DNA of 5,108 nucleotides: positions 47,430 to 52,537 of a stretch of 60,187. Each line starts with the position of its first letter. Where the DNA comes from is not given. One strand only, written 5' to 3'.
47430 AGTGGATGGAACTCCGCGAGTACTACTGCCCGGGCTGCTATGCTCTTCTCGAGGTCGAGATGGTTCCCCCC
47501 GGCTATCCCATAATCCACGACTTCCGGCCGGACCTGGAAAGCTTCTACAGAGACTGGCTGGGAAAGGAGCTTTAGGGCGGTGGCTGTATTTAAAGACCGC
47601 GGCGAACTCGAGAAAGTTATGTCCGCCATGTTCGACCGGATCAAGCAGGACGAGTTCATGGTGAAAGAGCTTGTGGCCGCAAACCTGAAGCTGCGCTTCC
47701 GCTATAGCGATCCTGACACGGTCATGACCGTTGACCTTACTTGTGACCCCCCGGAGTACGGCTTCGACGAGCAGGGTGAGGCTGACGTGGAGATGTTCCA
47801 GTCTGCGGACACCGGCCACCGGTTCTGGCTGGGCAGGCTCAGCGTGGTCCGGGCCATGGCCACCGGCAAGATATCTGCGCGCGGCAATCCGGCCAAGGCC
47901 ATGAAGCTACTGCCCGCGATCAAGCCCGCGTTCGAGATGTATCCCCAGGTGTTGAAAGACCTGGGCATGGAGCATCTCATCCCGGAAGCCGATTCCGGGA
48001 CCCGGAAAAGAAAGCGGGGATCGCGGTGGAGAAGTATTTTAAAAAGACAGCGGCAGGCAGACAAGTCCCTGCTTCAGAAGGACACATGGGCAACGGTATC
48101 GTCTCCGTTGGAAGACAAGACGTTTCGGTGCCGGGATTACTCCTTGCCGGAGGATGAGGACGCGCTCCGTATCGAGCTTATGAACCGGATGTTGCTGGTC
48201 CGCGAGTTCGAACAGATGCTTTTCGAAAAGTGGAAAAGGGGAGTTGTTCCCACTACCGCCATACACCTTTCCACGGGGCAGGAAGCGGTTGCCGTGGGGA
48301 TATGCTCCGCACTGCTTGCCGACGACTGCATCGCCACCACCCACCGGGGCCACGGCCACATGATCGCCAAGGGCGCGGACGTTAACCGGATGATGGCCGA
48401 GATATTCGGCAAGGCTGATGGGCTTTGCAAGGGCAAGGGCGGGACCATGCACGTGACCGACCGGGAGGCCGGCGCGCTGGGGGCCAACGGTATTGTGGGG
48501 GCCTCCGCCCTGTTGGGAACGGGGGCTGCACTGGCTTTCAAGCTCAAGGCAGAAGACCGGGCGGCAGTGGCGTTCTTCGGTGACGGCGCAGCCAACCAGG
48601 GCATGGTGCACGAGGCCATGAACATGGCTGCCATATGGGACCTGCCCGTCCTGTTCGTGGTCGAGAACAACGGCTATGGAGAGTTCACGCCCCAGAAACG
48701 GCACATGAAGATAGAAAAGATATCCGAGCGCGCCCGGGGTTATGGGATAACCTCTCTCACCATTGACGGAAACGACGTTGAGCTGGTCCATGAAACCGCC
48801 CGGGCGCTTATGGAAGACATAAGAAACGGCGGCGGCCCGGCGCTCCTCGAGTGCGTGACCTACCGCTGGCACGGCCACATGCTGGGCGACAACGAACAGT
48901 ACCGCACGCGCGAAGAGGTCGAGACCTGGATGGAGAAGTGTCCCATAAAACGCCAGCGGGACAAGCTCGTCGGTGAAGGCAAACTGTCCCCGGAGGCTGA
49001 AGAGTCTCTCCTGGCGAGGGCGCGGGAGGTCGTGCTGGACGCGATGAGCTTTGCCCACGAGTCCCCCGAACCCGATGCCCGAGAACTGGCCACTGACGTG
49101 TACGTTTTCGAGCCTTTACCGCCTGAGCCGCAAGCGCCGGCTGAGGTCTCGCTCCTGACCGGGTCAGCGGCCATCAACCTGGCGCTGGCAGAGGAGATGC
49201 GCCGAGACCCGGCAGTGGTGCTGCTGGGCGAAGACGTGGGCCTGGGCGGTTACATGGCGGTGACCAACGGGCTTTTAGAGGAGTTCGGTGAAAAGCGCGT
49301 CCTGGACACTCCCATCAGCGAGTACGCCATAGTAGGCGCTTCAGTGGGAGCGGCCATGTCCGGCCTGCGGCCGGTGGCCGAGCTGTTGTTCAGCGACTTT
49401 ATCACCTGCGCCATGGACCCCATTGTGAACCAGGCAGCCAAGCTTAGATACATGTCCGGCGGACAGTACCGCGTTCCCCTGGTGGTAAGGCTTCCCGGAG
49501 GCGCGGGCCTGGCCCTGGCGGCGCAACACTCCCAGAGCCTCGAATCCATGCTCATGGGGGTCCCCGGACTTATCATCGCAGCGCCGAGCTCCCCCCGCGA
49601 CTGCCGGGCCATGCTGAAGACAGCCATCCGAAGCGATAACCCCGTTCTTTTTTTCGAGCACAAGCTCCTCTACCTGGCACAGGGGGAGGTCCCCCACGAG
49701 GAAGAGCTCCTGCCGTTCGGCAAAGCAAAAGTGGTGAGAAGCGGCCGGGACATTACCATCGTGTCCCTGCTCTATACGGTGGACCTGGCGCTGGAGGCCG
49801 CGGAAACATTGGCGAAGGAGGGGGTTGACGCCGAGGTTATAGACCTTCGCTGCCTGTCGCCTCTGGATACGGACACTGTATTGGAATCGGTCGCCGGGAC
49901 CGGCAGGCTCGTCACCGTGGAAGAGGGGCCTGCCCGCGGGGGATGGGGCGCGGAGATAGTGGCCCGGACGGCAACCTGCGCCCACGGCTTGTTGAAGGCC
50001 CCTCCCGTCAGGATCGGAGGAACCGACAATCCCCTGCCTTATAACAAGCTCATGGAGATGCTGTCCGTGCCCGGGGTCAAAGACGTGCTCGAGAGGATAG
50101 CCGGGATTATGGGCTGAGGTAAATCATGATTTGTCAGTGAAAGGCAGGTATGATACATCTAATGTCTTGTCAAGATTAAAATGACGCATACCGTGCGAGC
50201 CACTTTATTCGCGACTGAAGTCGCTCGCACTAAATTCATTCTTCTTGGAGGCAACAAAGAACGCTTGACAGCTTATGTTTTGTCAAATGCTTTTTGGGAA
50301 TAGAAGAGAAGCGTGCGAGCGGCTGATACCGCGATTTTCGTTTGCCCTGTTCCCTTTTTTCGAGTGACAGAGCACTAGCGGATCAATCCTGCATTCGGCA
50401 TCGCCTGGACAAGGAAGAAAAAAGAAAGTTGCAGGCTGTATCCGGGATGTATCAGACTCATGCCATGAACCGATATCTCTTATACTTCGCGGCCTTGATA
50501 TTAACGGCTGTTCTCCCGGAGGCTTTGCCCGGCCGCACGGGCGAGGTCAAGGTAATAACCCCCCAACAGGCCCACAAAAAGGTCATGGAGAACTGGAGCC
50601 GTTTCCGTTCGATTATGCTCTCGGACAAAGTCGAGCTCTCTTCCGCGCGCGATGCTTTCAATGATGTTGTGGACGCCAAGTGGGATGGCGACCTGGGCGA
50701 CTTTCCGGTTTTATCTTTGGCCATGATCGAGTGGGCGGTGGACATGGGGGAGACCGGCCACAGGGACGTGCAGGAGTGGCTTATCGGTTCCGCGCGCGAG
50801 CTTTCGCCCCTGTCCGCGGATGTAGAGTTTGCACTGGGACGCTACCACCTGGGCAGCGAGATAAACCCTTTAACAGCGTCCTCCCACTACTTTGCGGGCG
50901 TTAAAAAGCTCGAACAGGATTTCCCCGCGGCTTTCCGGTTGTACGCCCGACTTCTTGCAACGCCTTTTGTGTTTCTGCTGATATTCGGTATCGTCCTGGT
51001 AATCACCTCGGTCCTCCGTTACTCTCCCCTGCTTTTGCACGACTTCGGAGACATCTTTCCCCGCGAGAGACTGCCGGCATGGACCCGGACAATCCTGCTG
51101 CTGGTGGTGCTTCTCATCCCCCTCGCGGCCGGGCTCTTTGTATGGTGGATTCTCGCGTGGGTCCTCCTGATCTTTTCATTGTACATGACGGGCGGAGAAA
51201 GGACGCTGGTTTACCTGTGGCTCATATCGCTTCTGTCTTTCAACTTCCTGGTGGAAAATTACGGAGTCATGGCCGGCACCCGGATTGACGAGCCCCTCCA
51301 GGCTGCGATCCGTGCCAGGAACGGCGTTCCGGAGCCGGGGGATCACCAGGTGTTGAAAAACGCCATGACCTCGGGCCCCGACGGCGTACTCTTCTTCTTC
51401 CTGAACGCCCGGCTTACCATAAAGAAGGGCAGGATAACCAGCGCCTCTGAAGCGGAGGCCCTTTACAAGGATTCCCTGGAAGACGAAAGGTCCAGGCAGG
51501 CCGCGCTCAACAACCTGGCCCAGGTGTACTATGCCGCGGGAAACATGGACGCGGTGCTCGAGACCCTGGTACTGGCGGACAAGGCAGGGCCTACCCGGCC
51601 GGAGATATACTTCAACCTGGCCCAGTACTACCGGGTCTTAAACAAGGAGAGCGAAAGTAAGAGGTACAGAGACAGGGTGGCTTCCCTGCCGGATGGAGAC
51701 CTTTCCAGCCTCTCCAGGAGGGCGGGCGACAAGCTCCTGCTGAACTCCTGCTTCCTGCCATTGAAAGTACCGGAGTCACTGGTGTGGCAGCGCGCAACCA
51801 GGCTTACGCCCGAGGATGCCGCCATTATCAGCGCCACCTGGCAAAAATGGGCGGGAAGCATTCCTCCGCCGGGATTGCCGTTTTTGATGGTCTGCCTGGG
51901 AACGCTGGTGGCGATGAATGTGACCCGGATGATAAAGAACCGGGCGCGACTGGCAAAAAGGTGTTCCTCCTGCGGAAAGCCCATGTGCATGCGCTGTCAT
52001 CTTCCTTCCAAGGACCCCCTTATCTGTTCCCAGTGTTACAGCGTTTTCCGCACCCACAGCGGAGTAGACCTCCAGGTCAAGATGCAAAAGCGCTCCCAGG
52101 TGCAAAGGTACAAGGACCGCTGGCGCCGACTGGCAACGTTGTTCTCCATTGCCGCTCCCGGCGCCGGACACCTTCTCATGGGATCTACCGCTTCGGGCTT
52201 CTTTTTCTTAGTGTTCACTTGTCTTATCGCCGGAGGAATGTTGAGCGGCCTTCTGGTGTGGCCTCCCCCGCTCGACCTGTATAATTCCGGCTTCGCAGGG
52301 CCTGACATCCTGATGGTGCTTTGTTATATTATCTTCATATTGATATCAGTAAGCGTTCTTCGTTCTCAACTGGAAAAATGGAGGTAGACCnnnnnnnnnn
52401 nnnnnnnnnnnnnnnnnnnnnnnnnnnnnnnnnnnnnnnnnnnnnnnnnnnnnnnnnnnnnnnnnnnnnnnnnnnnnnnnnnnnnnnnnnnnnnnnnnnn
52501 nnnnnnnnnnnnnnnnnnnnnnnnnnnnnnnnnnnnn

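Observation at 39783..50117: TetR-headed, translationally coupled seven-gene operon joining an AcxABC-type ketone carboxylase to a radical SAM enzyme, an unknown protein and an orphan fused E1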

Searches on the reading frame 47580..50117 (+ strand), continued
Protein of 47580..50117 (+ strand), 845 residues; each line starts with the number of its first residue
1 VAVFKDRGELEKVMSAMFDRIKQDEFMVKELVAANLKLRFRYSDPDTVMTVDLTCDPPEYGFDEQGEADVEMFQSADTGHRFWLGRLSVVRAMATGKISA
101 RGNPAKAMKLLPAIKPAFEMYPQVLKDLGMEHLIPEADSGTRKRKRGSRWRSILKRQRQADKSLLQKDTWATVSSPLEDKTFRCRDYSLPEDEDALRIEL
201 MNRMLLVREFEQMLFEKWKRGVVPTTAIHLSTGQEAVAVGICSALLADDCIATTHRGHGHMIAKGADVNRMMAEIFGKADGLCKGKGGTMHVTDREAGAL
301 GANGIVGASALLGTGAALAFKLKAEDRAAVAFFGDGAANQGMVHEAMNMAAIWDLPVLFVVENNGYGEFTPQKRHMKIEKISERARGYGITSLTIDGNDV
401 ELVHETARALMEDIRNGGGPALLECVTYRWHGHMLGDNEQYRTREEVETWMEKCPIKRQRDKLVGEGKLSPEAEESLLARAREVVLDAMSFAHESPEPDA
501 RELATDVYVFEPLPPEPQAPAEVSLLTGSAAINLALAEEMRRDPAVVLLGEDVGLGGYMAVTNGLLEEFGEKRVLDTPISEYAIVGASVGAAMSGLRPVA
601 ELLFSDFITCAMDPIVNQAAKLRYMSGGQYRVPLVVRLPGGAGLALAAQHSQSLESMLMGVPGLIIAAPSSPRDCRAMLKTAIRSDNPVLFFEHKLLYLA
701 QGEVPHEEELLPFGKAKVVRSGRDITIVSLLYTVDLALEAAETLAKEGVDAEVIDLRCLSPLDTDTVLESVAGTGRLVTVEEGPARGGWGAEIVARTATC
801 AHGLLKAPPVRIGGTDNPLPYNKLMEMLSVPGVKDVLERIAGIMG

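Call 63: search_dna_similar(query=window:47580-50117:+, collection=plasmids, mode=protein, max_evalue=1e-50, max_rows=15)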
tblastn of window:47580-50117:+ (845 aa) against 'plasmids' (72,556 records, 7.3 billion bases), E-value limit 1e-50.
Records with a match: 299; places in all: 372; records where one place covers at least 80% of the query: 12.
Best place of each record, by identity: <60% 299.
By first word of the organism name: Azospirillum 22; Sphingobium 18; Rhizobium 17; Acinetobacter 17; Paracoccus 15; Phaeobacter 14; Enterococcus 14; Sinorhizobium 13; Clostridioides 12; Novosphingobium 12; and 62 more.
By predicted mobility (MOB-suite, as given by PLSDB): non-mobilizable 202; conjugative 55; mobilizable 42.
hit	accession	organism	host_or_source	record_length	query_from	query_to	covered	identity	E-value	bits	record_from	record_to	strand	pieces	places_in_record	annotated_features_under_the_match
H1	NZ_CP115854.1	Pseudoroseomonas cervicalis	-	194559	194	838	74%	50.4%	3e-126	479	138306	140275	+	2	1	alpha-ketoacid dehydrogenase subunit beta | thiamine pyrophosphate-dependent dehydrogenase E1 component subunit ...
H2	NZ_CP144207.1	Sinorhizobium chiapasense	mixed culture,rhizosphere soil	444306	147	837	82%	44.5%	2e-140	468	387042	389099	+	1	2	thiamine pyrophosphate-dependent dehydrogenase E1 component subunit ... | alpha-ketoacid dehydrogenase subunit beta | NAD(P)H-dependent oxidoreductase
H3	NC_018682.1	Sinorhizobium meliloti Rm41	-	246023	142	837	76%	47.3%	2e-70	480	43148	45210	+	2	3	thiamine pyrophosphate-dependent dehydrogenase E1 component subunit ... | alpha-ketoacid dehydrogenase subunit beta | NAD(P)H-dependent oxidoreductase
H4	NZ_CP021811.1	Sinorhizobium meliloti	Medicago sativa,Single Cell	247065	142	837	76%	47.3%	2e-70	480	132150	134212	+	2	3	thiamine pyrophosphate-dependent dehydrogenase E1 component subunit ... | alpha-ketoacid dehydrogenase subunit beta | NAD(P)H-dependent oxidoreductase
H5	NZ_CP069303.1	Shinella sp. PSBB067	monoisolate,Minnesota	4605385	113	837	80%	45.1%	7e-70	472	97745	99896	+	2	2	none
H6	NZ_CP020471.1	Fuscovulum blasticum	cell culture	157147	185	831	77%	47.0%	6e-115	393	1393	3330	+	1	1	dehydrogenase E1 component subunit alpha/beta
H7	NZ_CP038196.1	Paracoccus versutus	single cell,soil adjacent to the roots ...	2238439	171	837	79%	45.6%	1e-140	468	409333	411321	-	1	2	none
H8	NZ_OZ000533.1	Shinella sp. WSC3-e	-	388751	113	837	80%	45.0%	3e-69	472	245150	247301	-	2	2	thiamine pyrophosphate-dependent dehydrogenase E1 component subunit ... | alpha-ketoacid dehydrogenase subunit beta | NAD(P)H-dependent oxidoreductase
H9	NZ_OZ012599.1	Shinella sp. WSD5-1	-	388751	113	837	80%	45.0%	3e-69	472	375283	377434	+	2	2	thiamine pyrophosphate-dependent dehydrogenase E1 component subunit ... | alpha-ketoacid dehydrogenase subunit beta | NAD(P)H-dependent oxidoreductase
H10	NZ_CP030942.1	Nitratireductor thuwali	-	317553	162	837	78%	45.6%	1e-123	471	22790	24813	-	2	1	thiamine pyrophosphate-dependent dehydrogenase E1 component subunit ... | alpha-ketoacid dehydrogenase subunit beta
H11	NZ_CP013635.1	Rhizobium sp. N324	Phaseolus vulgaris,Whole ...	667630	182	837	78%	45.8%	4e-140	467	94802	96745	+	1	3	thiamine pyrophosphate-dependent dehydrogenase E1 component subunit ... | alpha-ketoacid dehydrogenase subunit beta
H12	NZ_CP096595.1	Paracoccus denitrificans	mixed culture,activated sludge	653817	129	842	82%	43.1%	3e-114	440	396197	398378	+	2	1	alpha-ketoacid dehydrogenase subunit beta | thiamine pyrophosphate-dependent dehydrogenase E1 component subunit ... | NAD(+)/NADH kinase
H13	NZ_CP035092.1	Paracoccus denitrificans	Homo sapiens,cell culture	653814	129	842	82%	43.1%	3e-114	440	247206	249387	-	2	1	alpha-ketoacid dehydrogenase subunit beta | thiamine pyrophosphate-dependent dehydrogenase E1 component subunit ... | NAD(+)/NADH kinase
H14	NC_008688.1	Paracoccus denitrificans PD1222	-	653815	129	842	82%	43.1%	3e-114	440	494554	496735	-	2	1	alpha-ketoacid dehydrogenase subunit beta | thiamine pyrophosphate-dependent dehydrogenase E1 component subunit ... | NAD(+)/NADH kinase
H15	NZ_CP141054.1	Paracoccus denitrificans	-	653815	129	842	82%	43.1%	3e-114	440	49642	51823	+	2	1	alpha-ketoacid dehydrogenase subunit beta | thiamine pyrophosphate-dependent dehydrogenase E1 component subunit ... | NAD(+)/NADH kinase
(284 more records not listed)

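Call 101: get_annotated_region(hit=H6, flank=6000)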
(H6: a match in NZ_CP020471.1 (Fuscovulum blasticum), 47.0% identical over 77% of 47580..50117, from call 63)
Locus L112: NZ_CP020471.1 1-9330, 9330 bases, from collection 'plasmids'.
description: Fuscovulum blasticum strain 28/5 plasmid pRsa, complete sequence
organism: Fuscovulum blasticum (NCBI taxid 1075)
taxonomy: Bacteria; Pseudomonadota; Alphaproteobacteria; Rhodobacterales; Paracoccaceae; Fuscovulum; Fuscovulum blasticum
host: -; source: cell culture; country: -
typing (MOB-suite, as given by PLSDB): non-mobilizable
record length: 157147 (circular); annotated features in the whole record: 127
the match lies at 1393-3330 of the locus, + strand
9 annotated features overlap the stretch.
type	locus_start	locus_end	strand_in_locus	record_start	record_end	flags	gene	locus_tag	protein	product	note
CDS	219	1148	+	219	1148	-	-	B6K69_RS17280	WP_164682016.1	LysR family transcriptional regulator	GO:0006355 - regulation of DNA-templated transcription [Evidence IEA]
CDS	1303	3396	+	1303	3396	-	-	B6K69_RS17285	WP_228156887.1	dehydrogenase E1 component subunit alpha/beta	-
CDS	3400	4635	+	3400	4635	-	-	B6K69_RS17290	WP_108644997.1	dihydrolipoamide acetyltransferase family protein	GO:0006096 - glycolytic process [Evidence IEA]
CDS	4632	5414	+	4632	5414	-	-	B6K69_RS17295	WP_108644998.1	glucose 1-dehydrogenase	-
CDS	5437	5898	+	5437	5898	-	-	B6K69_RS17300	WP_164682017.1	VOC family protein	-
CDS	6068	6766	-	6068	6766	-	-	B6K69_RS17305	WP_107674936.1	hypothetical protein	-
CDS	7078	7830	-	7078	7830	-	-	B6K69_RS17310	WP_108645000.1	sulfite exporter TauE/SafE family protein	GO:0006810 - transport [Evidence IEA]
CDS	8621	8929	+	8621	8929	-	-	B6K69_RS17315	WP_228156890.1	DUF1127 domain-containing protein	-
CDS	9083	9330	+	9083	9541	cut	-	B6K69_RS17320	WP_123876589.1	hypothetical protein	-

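Call 102: get_annotated_region(hit=H1, flank=6000)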
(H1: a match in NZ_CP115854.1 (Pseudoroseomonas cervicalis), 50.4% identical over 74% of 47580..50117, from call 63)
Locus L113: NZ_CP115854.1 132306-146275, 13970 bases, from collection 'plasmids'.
description: Pseudoroseomonas cervicalis strain PL22-11A plasmid pL11-C, complete sequence
organism: Pseudoroseomonas cervicalis (NCBI taxid 204525)
taxonomy: Bacteria; Pseudomonadota; Alphaproteobacteria; Rhodospirillales; Acetobacteraceae; Pseudoroseomonas; Pseudoroseomonas cervicalis
host: -; source: -; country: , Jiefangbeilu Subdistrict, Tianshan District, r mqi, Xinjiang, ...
typing (MOB-suite, as given by PLSDB): non-mobilizable
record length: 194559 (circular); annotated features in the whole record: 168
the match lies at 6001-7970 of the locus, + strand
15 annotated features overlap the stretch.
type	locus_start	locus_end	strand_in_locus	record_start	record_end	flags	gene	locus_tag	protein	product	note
CDS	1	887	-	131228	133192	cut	ptsP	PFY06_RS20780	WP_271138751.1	phosphoenolpyruvate--protein phosphotransferase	GO:0009401 - phosphoenolpyruvate-dependent sugar phosphotransferase system [Evidence IEA]; GO:0006808 - regulation of ...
CDS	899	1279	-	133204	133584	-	-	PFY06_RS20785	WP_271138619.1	PTS glucitol/sorbitol transporter subunit IIA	-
CDS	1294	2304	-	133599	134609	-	-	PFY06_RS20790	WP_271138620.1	PTS glucitol/sorbitol transporter subunit IIB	-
CDS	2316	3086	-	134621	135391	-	-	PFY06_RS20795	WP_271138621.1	PTS glucitol/sorbitol transporter subunit IIC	-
CDS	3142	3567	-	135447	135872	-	-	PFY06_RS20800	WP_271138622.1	transcriptional regulator GutM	-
CDS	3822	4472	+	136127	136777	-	-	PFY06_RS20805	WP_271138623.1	hypothetical protein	-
CDS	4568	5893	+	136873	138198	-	-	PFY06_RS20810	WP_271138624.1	homoserine dehydrogenase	-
CDS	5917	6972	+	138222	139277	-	-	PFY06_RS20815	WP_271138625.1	thiamine pyrophosphate-dependent dehydrogenase E1 component subunit alpha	-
CDS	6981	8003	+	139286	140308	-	-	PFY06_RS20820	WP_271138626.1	alpha-ketoacid dehydrogenase subunit beta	-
CDS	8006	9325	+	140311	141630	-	-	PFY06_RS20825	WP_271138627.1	acetoin dehydrogenase dihydrolipoyllysine-residue acetyltransferase subunit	-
CDS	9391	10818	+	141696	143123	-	-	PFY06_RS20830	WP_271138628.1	PTS transporter subunit IIC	GO:0009401 - phosphoenolpyruvate-dependent sugar phosphotransferase system [Evidence IEA]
CDS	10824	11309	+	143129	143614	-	-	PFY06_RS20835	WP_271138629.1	PTS sugar transporter subunit IIA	GO:0008643 - carbohydrate transport [Evidence IEA]; GO:0009401 - phosphoenolpyruvate-dependent sugar phosphotransferase ...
CDS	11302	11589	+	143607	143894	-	-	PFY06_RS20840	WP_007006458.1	PTS sugar transporter subunit IIB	GO:0008643 - carbohydrate transport [Evidence IEA]; GO:0009401 - phosphoenolpyruvate-dependent sugar phosphotransferase ...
CDS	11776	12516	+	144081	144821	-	-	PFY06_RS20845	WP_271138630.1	4Fe-4S dicluster domain-containing protein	-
CDS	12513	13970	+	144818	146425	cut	-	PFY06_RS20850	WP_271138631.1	FAD-binding protein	-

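Call 104: search_protein_families(library=pfam, proteins=[L030:3301-4299:-, L030:4302-5144:-, L030:5131-5922:-, L030:5909-6457:-, L030:6509-8824:-, L030:9088-9885:+, L030:12647-13168:+, L030:13205-13813:-, L030:13961-14719:-, L030:15322-18027:-], max_evalue=0.001)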
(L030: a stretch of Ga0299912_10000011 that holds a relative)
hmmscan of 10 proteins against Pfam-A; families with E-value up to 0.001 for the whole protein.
L030:3301-4299:- (332 aa): 3 families
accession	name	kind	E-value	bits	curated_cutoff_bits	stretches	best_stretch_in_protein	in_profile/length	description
PF01408.29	GFO_IDH_MocA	-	1e-28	100.9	24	1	16-132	1-120/120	Oxidoreductase family, NAD-binding Rossmann fold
PF22725.1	GFO_IDH_MocA_C3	-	1e-09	38.8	27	1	167-231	42-109/124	GFO/IDH/MocA C-terminal domain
PF02894.22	GFO_IDH_MocA_C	-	2.7e-07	31.1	22.9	1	171-315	43-203/218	Oxidoreductase family, C-terminal alpha/beta domain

L030:4302-5144:- (280 aa): 2 families
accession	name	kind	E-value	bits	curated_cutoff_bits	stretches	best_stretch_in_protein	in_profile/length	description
PF06230.17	LpxI_C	-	4.6e-43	146.7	25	1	146-269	7-131/131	LpxI C-terminal domain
PF17930.7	LpxI_N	-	8.2e-29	100.6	25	1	8-136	1-128/129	LpxI N-terminal domain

L030:5131-5922:- (263 aa): 4 families
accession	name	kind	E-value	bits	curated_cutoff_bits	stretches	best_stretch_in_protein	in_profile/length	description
PF13720.11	Acetyltransf_11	-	3.8e-26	91.7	24.5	1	181-262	1-82/82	Udp N-acetylglucosamine O-acyltransferase; Domain 2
PF00132.30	Hexapep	-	1.2e-23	82.1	27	3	110-143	2-35/36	Bacterial transferase hexapeptide (six repeats)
PF25084.1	LbH_EIF2B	-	2.3e-05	24.8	54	0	110-166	28-87/105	EIF2B subunit epsilon LbH domain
PF25087.1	GMPPB_C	-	0.00033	20.7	39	0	118-160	53-95/110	GMPPB C-terminal domain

L030:5909-6457:- (182 aa): 1 family
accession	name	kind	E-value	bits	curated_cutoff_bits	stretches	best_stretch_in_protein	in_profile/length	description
PF03938.19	OmpH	-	8.2e-27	94.6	32.4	1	38-176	1-139/141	Outer membrane protein (OmpH-like)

L030:6509-8824:- (771 aa): 4 families
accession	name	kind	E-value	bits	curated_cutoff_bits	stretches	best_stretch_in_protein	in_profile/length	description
PF01103.29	Omp85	-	7.2e-64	216.8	24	1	462-771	1-325/325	Omp85 superfamily domain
PF07244.20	POTRA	-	5.5e-55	184.4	21.3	5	114-189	2-78/79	Surface antigen variable number repeat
PF08479.16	POTRA_2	-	8.7e-08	32.3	24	0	115-183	3-71/76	POTRA domain, ShlB-type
PF08478.15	POTRA_1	-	7e-05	23.5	23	0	115-156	3-44/69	POTRA domain, FtsQ-type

L030:9088-9885:+ (265 aa): 2 families
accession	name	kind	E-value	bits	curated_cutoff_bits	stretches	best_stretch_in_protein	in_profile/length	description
PF03364.25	Polyketide_cyc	-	9.8e-10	39.2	23.4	1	77-177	2-95/126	Polyketide cyclase / dehydrase and lipid transport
PF10604.15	Polyketide_cyc2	-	6.5e-07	30.2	27.4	1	69-189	3-122/142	Polyketide cyclase / dehydrase and lipid transport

L030:12647-13168:+ (173 aa): 0 families

L030:13205-13813:- (202 aa): 3 families
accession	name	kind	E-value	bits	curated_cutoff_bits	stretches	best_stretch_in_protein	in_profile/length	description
PF08239.17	SH3_3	-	3.1e-10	40.5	27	1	89-136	2-50/54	Bacterial SH3 domain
PF06347.19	SH3_4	-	5.1e-06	26.6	24.1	1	89-138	4-53/56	Bacterial SH3 domain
PF25381.1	PH_26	-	0.0007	19.8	27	1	109-167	6-64/163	Fungal PH-like domain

L030:13961-14719:- (252 aa): 2 families
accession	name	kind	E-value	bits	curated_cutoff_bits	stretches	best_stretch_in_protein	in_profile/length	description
PF00149.33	Metallophos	-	1.3e-17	65.3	21.5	1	1-205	1-190/191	Calcineurin-like phosphoesterase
PF12850.12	Metallophos_2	-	9.4e-08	32.6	27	1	1-242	1-153/154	Calcineurin-like phosphoesterase superfamily domain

L030:15322-18027:- (901 aa): 4 families
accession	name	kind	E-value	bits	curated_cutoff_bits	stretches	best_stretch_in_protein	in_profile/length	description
PF13570.13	Beta-prop_ACSF4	-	3.5e-37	129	133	2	204-434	62-287/329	Beta-alanine-activating enzyme, beta-propeller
PF13360.13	PQQ_2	-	1.6e-31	110.2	27.6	3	294-396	3-143/233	Outer membrane protein assembly factor BamB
PF25292.1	Beta-prop_CGLA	-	5.5e-12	46.2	26.8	0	108-170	42-107/316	Lambda-carrageenase beta-propeller domain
PF01011.28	PQQ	-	9.7e-12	44.8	26.7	0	243-271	57-85/595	Glucose/ethanol/alcohol dehydrogenase, beta-propeller domain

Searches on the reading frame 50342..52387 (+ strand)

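Call 8: search_protein_families(library=pfam, proteins=[window:50342-52387:+], max_evalue=0.001)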
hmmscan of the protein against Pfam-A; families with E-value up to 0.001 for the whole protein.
window:50342-52387:+ (681 aa): 1 family
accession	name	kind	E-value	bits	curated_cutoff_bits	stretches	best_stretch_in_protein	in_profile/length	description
PF14559.12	TPR_19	-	0.00014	22.5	25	1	369-422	8-61/68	Tetratricopeptide repeat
